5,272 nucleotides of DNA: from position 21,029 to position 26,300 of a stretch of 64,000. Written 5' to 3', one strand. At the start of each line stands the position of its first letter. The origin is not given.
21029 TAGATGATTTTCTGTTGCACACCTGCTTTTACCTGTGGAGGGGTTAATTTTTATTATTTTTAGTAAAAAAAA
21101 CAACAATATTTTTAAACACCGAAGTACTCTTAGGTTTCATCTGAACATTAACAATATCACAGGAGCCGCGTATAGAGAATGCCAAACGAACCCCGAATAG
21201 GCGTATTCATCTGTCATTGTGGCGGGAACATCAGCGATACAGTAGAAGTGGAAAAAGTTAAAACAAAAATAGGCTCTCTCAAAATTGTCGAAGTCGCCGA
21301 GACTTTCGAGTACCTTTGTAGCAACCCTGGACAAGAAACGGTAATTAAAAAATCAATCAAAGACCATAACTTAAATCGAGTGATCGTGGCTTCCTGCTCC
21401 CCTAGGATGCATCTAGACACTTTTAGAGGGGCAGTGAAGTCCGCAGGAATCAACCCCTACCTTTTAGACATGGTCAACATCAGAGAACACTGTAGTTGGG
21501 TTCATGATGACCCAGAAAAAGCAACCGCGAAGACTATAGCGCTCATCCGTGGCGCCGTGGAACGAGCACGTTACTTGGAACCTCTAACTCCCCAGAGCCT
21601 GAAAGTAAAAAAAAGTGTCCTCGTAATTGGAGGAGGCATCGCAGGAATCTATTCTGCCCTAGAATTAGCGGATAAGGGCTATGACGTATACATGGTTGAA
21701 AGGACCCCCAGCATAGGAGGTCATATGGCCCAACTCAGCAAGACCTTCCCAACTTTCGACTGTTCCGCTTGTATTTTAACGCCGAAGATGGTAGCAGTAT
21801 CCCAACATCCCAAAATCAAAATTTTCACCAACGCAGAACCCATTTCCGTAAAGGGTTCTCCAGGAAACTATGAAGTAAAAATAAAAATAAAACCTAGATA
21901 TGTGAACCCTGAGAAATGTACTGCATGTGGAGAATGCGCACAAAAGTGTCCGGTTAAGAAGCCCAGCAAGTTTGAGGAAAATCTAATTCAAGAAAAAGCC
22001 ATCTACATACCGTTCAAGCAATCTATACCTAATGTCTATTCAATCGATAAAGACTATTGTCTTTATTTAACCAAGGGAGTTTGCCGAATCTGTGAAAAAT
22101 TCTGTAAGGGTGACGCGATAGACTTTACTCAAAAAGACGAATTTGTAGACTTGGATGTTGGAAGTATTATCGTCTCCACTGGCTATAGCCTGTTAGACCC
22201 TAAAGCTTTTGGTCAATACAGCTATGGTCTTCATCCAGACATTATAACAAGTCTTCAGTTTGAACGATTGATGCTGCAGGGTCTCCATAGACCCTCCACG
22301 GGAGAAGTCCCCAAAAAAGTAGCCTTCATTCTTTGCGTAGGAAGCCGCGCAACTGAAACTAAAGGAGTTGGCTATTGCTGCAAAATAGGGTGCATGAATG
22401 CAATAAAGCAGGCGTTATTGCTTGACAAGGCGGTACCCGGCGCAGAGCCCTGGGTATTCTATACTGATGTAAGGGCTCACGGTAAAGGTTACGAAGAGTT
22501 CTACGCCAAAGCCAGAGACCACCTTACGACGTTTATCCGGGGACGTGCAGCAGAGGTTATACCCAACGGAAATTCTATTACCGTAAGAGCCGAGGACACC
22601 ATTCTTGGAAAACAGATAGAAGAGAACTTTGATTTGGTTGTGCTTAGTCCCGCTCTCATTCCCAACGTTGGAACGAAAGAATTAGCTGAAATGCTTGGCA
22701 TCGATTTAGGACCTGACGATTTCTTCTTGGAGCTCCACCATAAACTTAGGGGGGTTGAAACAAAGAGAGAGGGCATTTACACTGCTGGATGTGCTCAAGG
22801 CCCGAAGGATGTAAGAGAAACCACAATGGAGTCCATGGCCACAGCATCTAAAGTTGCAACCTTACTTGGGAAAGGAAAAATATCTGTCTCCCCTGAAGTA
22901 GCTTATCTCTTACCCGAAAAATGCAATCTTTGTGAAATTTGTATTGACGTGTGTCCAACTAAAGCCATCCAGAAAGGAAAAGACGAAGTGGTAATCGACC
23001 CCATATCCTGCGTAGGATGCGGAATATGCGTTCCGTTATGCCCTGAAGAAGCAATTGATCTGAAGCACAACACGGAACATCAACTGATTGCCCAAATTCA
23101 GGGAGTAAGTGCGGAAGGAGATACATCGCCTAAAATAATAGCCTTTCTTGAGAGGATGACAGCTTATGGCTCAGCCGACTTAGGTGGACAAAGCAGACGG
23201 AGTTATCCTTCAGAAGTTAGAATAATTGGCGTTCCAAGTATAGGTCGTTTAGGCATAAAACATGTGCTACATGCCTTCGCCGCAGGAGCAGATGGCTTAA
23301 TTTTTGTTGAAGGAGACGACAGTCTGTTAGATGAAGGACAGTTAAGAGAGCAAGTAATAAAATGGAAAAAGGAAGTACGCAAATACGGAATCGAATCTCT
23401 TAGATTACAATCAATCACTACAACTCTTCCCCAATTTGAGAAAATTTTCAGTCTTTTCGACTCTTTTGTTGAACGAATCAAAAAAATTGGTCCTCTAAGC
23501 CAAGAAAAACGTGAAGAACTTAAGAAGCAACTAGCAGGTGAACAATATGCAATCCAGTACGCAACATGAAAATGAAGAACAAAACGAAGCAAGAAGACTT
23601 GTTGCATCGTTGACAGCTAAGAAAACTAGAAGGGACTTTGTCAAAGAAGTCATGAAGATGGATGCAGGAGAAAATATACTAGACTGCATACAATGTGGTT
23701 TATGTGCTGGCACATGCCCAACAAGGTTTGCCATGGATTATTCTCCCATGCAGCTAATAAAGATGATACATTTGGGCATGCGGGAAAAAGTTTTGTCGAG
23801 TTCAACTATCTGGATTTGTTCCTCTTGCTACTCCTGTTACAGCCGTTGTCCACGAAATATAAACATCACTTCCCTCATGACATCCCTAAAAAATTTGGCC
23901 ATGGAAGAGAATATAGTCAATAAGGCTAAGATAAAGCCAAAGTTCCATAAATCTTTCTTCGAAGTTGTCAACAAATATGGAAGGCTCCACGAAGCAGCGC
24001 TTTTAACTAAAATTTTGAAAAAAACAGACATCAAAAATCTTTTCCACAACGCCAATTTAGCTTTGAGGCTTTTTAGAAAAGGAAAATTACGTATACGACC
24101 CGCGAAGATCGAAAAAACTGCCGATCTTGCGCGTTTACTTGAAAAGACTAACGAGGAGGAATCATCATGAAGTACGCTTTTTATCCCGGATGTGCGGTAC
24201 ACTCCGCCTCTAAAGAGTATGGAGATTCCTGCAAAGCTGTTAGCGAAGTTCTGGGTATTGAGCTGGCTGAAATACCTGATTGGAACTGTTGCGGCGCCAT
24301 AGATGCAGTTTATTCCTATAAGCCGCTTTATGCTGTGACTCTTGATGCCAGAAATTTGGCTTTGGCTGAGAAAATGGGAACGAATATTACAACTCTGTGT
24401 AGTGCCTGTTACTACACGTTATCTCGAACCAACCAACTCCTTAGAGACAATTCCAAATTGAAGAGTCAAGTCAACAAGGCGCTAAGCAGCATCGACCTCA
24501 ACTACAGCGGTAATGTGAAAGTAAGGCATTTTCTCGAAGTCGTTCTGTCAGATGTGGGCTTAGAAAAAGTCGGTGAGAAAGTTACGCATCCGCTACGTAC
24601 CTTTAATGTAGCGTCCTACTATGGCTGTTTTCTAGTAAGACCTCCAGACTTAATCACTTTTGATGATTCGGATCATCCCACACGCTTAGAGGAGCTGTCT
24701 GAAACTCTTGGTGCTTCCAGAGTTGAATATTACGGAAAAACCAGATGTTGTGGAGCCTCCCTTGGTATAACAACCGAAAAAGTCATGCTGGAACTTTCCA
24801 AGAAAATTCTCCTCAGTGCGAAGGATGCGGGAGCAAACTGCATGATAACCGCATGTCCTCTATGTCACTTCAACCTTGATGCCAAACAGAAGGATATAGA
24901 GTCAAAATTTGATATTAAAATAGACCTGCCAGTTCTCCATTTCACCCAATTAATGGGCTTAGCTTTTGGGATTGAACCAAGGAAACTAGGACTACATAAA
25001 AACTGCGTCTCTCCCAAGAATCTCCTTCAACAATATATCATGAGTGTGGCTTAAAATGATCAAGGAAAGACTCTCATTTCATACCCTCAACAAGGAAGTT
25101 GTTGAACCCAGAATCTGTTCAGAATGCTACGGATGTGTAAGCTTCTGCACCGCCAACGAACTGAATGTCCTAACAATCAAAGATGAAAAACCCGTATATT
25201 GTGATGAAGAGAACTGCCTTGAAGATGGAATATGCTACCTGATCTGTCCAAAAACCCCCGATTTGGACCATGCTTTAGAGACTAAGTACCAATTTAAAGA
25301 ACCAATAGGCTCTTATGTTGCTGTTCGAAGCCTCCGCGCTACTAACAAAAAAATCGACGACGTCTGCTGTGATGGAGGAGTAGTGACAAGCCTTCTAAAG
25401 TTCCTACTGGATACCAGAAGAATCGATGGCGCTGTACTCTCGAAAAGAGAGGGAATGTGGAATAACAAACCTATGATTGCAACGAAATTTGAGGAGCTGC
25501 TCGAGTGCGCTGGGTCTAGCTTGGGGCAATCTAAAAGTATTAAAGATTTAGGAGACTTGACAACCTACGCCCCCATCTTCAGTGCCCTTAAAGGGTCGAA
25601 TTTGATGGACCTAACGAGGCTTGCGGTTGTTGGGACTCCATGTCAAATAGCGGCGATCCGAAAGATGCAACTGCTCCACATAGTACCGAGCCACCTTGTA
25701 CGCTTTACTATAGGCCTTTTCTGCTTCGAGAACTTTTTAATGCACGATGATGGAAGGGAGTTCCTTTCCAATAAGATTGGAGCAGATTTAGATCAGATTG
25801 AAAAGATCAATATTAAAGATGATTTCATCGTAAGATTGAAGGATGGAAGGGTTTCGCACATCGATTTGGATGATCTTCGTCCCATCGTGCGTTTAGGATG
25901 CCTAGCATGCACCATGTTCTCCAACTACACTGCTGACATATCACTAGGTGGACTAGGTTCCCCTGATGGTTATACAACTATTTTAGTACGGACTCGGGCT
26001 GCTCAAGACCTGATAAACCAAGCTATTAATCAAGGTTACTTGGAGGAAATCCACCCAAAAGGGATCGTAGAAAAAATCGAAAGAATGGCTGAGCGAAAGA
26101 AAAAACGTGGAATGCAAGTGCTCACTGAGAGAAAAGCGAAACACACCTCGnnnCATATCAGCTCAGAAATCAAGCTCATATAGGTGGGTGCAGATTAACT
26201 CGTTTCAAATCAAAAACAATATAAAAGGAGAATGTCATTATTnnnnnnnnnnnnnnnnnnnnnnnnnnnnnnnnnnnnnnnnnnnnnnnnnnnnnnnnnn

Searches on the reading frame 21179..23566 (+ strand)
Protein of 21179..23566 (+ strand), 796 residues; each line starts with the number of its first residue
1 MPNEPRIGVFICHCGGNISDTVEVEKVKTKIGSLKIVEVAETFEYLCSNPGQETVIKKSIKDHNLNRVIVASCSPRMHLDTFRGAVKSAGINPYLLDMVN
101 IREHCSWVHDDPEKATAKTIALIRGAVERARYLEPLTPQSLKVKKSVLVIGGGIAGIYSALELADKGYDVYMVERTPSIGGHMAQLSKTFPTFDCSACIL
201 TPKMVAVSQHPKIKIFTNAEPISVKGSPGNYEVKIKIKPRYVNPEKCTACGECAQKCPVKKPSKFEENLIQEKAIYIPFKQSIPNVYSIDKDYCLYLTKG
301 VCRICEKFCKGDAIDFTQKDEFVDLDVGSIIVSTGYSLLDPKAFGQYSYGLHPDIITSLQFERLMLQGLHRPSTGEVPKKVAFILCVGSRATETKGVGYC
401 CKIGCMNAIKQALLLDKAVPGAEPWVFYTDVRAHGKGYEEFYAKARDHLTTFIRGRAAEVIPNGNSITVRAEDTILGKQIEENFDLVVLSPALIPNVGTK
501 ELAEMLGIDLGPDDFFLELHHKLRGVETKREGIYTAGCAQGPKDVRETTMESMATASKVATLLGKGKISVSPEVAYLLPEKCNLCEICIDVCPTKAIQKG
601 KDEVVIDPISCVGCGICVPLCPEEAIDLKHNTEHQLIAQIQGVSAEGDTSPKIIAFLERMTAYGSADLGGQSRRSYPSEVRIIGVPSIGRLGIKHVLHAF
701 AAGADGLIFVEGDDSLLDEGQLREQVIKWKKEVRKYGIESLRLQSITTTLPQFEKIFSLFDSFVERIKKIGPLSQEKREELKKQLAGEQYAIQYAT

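Call 7: search_protein_families(library=pfam, proteins=[window:21179-23566:+], max_evalue=0.01)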
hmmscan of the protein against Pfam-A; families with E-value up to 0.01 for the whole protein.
window:21179-23566:+ (796 aa): 23 families
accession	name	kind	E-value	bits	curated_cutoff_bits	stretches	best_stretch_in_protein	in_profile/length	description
PF02662.21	FlpD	-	1.5e-18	67.4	22.3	1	653-771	1-123/123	Methyl-viologen-reducing hydrogenase, delta subunit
PF00037.32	Fer4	-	9.5e-17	60.5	21.1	3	578-598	4-24/24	4Fe-4S binding domain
PF12838.12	Fer4_7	-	3e-14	53.6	27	2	581-625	1-52/52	4Fe-4S dicluster domain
PF13237.11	Fer4_10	-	1.4e-10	41.4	25.5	3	578-622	5-53/53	4Fe-4S dicluster domain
PF13484.11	Fer4_16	-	2.2e-10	41.6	30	2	581-600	1-20/66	4Fe-4S double cluster binding domain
PF13187.11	Fer4_9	-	5.7e-10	39.5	27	2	581-626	1-52/52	4Fe-4S dicluster domain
PF25160.1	LdpA_Fe-S-bd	-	6.2e-09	35.9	27.6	1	587-628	8-45/49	LdpA Fe-S cluster-binding domain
PF12837.12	Fer4_6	-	7.5e-09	35.6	25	3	604-626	2-24/24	4Fe-4S binding domain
PF12797.12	Fer4_2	-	2.6e-08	33.7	24.5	2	240-259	3-22/22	4Fe-4S binding domain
PF13450.12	NAD_binding_8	-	5.7e-08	33.4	21.9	1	149-200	1-52/68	NAD(P)-binding Rossmann-like domain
PF12831.13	FAD_oxidored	-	2.9e-07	30.6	27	1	147-184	2-39/416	FAD dependent oxidoreductase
PF00890.30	FAD_binding_2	-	6.5e-07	29.3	20.4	1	147-184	2-39/414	FAD binding domain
PF07992.20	Pyr_redox_2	-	1.3e-06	28.5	26.1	1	146-196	2-52/291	Pyridine nucleotide-disulphide oxidoreductase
PF01266.30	DAO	-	2.7e-06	27.6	27.9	1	147-181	2-36/353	FAD dependent oxidoreductase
PF13183.11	Fer4_8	-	7.4e-06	26.8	27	0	241-260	48-67/68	4Fe-4S dicluster domain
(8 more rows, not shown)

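Call 8: search_protein_families(library=ncbifam, proteins=[window:21179-23566:+], max_evalue=0.01)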
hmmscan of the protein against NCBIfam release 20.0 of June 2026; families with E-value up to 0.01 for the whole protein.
window:21179-23566:+ (796 aa): 151 families (the best 25 are shown)
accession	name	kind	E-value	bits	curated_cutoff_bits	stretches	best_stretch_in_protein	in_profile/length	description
NF040770.1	hetero_SS_HdrA2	exception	1.8e-256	853.1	1100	1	6-775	1-776/777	CoB-CoM heterodisulfide reductase HdrA2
NF041891.1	hdrA_Methbact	equivalog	1.5e-210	701.3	1300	1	6-769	2-760/762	ferredoxin:CoB-CoM heterodisulfide reductase subunit HdrA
NF041778.1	hetero_SS_HdrA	equivalog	1.4e-191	638.3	1400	1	7-714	8-718/771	ferredoxin:CoB-CoM heterodisulfide reductase subunit HdrA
NF045873.1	F420_non_VhuD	exception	2.5e-16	60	215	1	651-772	2-127/132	F420-non-reducing hydrogenase iron-sulfur subunit VhuD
NF058577.1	FdxA_fam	equivalog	9.1e-13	48.2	65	2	575-625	2-52/52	4Fe-4S ferredoxin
TIGR02700.1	flavo_MJ0208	hypoth_equivalog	1.1e-12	47.7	251.35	1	573-629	140-197/234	dihydromethanopterin reductase (acceptor)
TIGR01944.1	rnfB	subfamily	5.7e-12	45.6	68.7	1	538-635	73-169/190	RnfABCDGE type electron transport complex subunit B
NF038196.1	ferrodoxin_EFR1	subfamily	1.1e-11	45.3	75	1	578-634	182-237/242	EFR1 family ferrodoxin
NF042909.1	FMH_DH_FwdF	exception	1.3e-11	44.2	375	2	242-316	135-197/336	tungsten-dependent formylmethanofuran dehydrogenase subunit FwdF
NF045490.1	FdxA_Protbact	equivalog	1.8e-11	44.2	135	1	575-634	2-63/104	ferredoxin FdxA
TIGR01971.1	NuoI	subfamily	3.6e-11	42.7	113.05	2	580-634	42-106/121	NADH-quinone oxidoreductase, chain I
NF010590.0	PRK13984.1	equivalog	1.1e-10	40.3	946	1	127-184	271-328/611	putative oxidoreductase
NF009410.0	PRK12771.1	subfamily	3e-10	39.3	516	2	138-183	132-177/566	NAD(P)-binding protein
NF045480.1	FdxA_Actino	equivalog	3.2e-10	40.2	125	2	586-635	15-64/107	ferredoxin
NF041715.1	arsenate_red_ArrB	equivalog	5.9e-10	39.1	450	1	571-654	45-132/233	arsenate respiratory reductase iron-sulfur subunit ArrB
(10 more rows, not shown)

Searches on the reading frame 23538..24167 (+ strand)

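Call 9: search_protein_families(library=pfam, proteins=[window:23538-24167:+], max_evalue=0.001)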
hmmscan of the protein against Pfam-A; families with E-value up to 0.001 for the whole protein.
window:23538-24167:+ (210 aa): 6 families
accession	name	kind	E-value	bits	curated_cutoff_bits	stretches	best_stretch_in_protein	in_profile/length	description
PF13534.11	Fer4_17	-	1.6e-11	45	22.2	2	50-109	2-61/61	4Fe-4S dicluster domain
PF13183.11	Fer4_8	-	2.7e-10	41.1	27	1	48-108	3-68/68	4Fe-4S dicluster domain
PF13187.11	Fer4_9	-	1.3e-08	35.1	27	1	49-107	1-50/52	4Fe-4S dicluster domain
PF12838.12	Fer4_7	-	2.3e-05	25.2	27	1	50-108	2-52/52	4Fe-4S dicluster domain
PF00037.32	Fer4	-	3.7e-05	23.8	21.1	0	49-62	7-20/24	4Fe-4S binding domain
PF13237.11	Fer4_10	-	9.9e-05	22.6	25.5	1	49-105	8-53/53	4Fe-4S dicluster domain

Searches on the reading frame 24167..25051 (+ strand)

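Call 9: search_protein_families(library=pfam, proteins=[window:24167-25051:+], max_evalue=0.001)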
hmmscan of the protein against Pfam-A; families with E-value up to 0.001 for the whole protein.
window:24167-25051:+ (295 aa): 1 family
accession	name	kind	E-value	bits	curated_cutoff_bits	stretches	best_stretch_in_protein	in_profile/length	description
PF02754.22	CCG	-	2.3e-25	88.9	20.6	2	3-85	1-84/85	Cysteine-rich domain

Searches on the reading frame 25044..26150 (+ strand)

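Call 9: search_protein_families(library=pfam, proteins=[window:25044-26150:+], max_evalue=0.001)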
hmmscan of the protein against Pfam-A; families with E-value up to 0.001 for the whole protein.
window:25044-26150:+ (369 aa): 2 families
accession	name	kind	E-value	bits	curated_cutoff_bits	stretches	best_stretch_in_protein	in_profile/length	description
PF04432.18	FrhB_FdhB_C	-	3.3e-37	128.1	23.3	1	191-336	2-145/150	Coenzyme F420 hydrogenase/dehydrogenase, beta subunit C terminus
PF04422.18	FrhB_FdhB_N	-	5.7e-14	52.5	22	1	98-159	5-67/78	Coenzyme F420 hydrogenase/dehydrogenase, beta subunit N-term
